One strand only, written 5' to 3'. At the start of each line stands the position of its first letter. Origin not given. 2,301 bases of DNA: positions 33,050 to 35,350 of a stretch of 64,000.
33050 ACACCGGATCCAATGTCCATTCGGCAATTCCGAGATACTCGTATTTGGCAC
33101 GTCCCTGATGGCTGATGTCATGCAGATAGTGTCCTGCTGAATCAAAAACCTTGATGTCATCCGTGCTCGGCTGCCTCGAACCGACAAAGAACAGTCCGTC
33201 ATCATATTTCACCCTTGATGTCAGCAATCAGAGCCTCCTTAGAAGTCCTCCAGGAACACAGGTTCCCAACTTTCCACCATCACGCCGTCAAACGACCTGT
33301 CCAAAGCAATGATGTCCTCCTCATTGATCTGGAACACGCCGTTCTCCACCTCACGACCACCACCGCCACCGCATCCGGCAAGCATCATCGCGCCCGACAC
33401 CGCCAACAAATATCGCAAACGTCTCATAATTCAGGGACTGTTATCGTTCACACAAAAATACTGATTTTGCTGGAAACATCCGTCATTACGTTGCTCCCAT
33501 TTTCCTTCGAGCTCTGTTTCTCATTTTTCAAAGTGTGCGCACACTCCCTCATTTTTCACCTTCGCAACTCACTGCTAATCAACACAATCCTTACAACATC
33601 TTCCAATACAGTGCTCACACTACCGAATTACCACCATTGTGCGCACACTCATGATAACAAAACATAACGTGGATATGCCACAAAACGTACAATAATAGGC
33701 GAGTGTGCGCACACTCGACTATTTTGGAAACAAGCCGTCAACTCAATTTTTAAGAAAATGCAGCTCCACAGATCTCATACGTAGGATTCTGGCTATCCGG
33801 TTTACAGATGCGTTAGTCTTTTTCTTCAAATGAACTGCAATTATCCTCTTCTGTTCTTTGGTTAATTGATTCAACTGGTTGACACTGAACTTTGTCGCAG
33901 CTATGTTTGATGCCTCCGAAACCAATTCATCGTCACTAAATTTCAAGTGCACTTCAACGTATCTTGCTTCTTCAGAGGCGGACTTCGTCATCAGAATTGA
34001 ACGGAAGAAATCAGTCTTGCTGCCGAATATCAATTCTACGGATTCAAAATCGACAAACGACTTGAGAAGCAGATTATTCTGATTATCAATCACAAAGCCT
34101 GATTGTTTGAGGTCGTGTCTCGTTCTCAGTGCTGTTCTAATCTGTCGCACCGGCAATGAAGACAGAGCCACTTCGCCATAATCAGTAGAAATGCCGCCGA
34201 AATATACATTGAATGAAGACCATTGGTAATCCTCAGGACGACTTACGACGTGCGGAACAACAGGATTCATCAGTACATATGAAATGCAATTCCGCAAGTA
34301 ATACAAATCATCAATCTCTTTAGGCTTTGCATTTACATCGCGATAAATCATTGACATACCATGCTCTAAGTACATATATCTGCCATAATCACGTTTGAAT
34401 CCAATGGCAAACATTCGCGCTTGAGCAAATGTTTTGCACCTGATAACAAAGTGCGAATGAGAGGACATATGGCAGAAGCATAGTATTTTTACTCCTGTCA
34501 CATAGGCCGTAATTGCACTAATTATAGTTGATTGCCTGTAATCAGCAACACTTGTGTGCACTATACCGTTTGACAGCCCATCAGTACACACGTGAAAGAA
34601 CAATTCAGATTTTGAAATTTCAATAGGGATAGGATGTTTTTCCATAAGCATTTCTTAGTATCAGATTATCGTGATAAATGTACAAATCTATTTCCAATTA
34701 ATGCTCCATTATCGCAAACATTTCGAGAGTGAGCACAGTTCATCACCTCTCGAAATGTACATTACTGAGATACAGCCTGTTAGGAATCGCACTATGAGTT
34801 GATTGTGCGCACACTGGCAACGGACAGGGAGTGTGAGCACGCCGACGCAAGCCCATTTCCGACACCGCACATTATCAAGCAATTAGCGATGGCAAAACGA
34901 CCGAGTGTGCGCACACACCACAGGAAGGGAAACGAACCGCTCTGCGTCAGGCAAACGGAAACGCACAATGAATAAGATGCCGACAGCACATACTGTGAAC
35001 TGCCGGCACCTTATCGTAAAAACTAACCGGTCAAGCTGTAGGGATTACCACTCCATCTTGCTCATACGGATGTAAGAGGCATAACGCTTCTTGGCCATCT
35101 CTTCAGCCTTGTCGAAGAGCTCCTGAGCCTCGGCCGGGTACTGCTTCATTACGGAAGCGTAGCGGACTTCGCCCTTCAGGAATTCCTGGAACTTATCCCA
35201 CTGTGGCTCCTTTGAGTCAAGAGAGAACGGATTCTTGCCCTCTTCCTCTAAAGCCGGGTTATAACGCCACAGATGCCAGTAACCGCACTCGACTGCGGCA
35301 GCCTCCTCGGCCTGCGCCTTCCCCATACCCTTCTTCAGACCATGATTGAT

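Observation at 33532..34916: HUH/Y1 RAYT-like transposase flanked on both sides by clusters of a GC-rich palindrome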

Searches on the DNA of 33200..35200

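Call 70: search_rna_families(source=window, start=33200, end=35200, threshold=evalue, max_evalue=1)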
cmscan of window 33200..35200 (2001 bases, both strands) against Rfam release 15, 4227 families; matches with E-value up to 1: 1.
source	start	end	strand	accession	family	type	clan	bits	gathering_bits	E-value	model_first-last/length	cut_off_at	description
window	33291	33343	-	RF03225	mir-2763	Gene; miRNA;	-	27.7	50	0.0057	1-83/83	no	mir-2763 microRNA precursor family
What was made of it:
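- Tried and rejected: Rfam scan of 33200-35200: only a sub-threshold miRNA model, which I dismissed (call 70).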
